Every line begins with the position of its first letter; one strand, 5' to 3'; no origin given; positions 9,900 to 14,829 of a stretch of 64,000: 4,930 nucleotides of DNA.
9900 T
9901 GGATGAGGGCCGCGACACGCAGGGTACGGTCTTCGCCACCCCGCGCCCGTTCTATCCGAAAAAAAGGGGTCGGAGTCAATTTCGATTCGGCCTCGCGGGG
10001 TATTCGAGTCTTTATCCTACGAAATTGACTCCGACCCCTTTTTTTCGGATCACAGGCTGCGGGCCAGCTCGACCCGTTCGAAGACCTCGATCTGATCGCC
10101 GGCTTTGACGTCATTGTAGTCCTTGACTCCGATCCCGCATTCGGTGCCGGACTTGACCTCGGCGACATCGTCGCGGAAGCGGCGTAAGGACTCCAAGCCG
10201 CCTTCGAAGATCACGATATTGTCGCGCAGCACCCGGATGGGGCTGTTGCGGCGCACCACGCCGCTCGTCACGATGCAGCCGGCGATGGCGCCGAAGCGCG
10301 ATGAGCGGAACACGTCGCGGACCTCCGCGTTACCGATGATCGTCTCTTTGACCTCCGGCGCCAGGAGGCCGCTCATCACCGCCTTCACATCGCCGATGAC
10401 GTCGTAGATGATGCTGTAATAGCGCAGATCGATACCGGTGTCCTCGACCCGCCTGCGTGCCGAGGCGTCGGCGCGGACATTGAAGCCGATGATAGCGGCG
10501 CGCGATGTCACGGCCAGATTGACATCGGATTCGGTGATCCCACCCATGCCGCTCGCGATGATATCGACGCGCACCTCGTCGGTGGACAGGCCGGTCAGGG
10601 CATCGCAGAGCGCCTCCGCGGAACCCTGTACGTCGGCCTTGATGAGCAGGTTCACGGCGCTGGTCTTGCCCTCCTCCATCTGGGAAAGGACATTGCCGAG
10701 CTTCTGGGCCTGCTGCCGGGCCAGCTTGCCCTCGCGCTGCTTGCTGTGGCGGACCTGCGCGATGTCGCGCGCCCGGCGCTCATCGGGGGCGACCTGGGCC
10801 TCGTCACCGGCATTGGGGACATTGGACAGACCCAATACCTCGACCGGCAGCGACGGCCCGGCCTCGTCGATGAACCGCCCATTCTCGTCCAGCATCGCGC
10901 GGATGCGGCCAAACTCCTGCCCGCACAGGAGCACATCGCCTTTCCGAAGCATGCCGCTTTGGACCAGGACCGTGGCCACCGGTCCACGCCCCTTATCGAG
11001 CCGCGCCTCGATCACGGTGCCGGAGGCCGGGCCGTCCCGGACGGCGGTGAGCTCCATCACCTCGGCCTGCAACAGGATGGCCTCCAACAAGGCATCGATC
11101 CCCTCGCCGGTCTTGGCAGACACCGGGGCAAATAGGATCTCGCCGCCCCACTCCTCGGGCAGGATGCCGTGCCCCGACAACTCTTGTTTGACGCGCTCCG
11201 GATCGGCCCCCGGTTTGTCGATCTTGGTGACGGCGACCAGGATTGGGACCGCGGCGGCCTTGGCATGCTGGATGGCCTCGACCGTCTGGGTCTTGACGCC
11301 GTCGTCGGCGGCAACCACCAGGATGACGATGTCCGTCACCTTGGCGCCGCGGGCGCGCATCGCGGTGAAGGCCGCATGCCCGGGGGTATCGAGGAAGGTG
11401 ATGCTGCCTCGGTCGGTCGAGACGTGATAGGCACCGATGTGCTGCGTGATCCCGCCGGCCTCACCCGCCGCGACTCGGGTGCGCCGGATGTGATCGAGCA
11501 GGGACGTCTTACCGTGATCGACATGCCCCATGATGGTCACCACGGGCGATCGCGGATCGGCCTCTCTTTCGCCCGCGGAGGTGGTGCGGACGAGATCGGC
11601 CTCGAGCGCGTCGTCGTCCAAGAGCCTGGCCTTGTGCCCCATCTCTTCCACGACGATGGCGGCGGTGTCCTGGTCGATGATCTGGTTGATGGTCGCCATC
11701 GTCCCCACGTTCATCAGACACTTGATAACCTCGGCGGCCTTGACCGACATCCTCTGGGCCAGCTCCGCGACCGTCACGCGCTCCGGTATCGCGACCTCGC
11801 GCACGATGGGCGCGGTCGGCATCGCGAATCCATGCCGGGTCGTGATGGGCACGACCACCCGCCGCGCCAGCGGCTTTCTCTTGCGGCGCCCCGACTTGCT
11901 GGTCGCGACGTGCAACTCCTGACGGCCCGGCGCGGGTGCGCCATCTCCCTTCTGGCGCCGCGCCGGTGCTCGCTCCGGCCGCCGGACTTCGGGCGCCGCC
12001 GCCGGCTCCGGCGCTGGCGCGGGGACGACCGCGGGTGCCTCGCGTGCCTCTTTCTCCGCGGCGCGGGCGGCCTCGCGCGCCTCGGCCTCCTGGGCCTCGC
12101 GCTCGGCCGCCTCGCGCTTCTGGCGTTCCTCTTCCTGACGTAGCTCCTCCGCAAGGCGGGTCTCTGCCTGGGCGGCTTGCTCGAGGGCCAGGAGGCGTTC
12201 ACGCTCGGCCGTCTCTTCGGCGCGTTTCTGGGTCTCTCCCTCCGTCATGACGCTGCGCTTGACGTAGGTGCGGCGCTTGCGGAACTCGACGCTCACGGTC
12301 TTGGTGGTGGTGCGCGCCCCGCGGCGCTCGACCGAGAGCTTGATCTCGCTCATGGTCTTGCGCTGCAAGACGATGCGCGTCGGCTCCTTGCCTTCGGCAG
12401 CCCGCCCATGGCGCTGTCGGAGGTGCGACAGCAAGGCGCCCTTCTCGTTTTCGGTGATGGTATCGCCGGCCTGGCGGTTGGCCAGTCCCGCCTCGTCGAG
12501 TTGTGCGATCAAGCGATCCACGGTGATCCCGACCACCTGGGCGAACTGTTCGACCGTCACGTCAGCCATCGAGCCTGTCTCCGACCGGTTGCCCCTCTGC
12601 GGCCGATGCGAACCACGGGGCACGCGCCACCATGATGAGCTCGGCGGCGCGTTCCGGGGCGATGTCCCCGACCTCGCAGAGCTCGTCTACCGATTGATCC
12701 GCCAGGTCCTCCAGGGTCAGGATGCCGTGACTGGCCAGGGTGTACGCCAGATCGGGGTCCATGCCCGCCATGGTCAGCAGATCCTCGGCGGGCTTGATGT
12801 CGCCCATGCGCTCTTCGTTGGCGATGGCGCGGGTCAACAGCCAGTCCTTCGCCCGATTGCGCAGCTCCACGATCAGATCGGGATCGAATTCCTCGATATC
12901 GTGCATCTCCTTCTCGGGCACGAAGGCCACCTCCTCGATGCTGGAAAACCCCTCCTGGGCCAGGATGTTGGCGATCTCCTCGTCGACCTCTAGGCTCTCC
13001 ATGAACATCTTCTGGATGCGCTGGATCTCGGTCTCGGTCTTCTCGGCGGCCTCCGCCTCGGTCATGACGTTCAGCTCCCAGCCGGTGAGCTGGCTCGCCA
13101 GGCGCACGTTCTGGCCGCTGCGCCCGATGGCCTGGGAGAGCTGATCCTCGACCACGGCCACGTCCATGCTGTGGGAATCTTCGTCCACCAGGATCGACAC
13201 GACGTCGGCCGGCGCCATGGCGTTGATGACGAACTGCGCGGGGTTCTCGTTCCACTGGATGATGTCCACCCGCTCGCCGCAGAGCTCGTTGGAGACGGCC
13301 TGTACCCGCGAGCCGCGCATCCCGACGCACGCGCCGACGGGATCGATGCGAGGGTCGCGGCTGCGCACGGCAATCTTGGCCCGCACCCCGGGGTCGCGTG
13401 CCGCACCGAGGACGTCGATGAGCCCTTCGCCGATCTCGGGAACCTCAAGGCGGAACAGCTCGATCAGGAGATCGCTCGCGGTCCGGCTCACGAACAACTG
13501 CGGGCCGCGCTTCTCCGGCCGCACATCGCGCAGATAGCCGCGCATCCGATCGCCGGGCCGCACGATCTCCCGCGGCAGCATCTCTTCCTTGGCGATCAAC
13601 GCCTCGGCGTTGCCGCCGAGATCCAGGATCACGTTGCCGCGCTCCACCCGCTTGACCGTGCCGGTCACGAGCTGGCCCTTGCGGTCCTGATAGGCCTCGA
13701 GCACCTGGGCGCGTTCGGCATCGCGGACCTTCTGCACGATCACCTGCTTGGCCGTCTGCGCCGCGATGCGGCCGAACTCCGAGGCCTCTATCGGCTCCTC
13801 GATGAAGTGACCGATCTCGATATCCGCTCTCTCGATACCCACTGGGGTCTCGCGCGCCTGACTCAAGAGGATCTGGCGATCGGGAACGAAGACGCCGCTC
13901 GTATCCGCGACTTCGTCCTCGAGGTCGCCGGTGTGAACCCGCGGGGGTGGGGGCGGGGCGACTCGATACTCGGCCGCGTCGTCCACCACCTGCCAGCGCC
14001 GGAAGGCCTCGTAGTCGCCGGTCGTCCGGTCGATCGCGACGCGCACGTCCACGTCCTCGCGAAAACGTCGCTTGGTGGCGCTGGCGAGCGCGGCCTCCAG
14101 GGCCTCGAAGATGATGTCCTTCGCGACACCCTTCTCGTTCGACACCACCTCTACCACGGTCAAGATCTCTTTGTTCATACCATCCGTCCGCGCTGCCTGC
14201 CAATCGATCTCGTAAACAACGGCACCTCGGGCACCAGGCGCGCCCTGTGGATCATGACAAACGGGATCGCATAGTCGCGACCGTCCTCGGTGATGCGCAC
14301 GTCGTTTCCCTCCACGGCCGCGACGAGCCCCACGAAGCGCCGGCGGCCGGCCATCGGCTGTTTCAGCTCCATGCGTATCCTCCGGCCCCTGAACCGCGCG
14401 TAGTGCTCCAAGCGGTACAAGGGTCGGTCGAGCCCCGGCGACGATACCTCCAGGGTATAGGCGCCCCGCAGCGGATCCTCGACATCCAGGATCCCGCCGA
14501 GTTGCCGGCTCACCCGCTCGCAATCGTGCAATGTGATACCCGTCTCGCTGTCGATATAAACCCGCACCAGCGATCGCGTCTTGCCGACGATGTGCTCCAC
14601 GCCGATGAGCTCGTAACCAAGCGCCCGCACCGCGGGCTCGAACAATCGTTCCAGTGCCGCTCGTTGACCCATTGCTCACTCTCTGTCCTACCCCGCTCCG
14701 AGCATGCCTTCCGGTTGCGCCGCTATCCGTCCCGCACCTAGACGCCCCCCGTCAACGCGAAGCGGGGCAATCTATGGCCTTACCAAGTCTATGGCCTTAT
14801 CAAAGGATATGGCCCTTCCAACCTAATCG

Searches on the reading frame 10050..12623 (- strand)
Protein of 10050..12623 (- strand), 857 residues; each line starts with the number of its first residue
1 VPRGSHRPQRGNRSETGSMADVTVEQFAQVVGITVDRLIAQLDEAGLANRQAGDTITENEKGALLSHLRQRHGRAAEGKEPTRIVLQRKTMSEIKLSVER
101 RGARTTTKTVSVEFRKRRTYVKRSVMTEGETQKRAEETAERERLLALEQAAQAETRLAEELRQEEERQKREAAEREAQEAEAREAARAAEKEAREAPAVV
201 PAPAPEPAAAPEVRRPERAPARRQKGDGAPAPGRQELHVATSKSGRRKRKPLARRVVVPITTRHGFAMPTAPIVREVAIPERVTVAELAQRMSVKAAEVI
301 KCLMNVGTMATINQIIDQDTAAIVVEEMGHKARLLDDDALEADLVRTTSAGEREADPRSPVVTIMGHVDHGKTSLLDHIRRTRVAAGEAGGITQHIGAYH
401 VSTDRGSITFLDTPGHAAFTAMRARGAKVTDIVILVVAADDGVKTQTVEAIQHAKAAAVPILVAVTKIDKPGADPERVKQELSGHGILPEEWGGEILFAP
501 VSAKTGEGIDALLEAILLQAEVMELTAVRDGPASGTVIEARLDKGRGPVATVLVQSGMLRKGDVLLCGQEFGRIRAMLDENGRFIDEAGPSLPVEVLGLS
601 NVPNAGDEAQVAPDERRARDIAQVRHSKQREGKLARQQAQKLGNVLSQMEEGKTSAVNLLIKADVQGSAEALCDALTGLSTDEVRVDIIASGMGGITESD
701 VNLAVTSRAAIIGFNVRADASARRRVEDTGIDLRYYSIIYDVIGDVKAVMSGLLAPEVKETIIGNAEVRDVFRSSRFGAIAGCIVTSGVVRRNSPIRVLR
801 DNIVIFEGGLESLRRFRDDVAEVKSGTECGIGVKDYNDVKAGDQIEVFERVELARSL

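Call 37: search_protein_families(library=pfam, proteins=[window:10050-12623:-], max_evalue=0.001)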
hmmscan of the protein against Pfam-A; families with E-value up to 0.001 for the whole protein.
window:10050-12623:- (857 aa): 7 families
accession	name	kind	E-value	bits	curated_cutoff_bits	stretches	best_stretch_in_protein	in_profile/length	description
PF11987.13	IF-2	-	2.6e-39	134.2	27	1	633-747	3-117/117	Translation-initiation factor 2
PF00009.33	GTP_EFTU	-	6.1e-36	124.2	26.5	1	361-517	5-183/188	Elongation factor Tu GTP binding domain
PF22042.2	EF-G_D2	-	1.5e-31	108.8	27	1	532-609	1-81/84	Elongation factor G domain 2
PF04760.21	IF2_N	-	4.2e-25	87.7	25.3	2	280-331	1-53/53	Translation initiation factor IF-2, N-terminal region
PF01926.29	MMR_HSR1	-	1.6e-10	41.5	21.9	1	362-467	2-113/113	50S ribosome-binding GTPase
PF08364.16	IF2_assoc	-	1.7e-09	38.2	24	1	81-123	1-39/39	Bacterial translation initiation factor IF-2 associated region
PF03144.31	GTP_EFTU_D2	-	1.8e-09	38.3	30.3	1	778-845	1-72/73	Elongation factor Tu domain 2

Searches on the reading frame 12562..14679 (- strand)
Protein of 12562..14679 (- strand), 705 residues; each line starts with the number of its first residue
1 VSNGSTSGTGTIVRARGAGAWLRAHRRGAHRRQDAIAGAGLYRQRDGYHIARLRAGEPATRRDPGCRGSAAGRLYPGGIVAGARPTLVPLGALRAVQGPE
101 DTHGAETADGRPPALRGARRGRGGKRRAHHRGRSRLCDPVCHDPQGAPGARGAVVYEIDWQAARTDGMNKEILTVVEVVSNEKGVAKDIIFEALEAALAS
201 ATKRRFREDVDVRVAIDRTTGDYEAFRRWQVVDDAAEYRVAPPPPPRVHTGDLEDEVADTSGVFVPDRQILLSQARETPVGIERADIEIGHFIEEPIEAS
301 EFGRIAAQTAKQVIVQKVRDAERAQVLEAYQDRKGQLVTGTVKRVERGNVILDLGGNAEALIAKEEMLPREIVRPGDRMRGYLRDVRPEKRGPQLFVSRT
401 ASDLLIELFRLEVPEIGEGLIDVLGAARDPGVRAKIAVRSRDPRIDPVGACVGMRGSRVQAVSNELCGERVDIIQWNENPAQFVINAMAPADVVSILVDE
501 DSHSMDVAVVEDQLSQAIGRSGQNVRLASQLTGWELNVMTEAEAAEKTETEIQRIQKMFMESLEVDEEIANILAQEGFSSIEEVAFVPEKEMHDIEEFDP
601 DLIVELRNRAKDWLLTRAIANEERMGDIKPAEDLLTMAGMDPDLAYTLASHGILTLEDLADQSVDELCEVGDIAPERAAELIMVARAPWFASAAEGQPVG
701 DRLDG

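Call 37: search_protein_families(library=pfam, proteins=[window:12562-14679:-], max_evalue=0.001)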
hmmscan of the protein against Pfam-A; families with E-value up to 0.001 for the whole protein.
window:12562-14679:- (705 aa): 5 families
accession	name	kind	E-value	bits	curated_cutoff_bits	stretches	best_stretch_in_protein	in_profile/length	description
PF08529.16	NusA_N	-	2.1e-34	118.7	23.8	1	171-323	1-118/119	NusA N-terminal domain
PF13184.12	KH_5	-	3.2e-29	101.3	27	1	430-496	1-67/69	NusA-like KH domain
PF14520.12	HHH_5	-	3.1e-13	50.4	27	1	632-686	2-56/57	Helix-hairpin-helix domain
PF00575.29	S1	-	2.2e-06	28.4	22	1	332-395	2-71/74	S1 RNA binding domain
PF23095.1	KH_NusA_C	-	1.2e-05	25.7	34.2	1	510-537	6-33/59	Transcription termination/antitermination protein NusA, KH domain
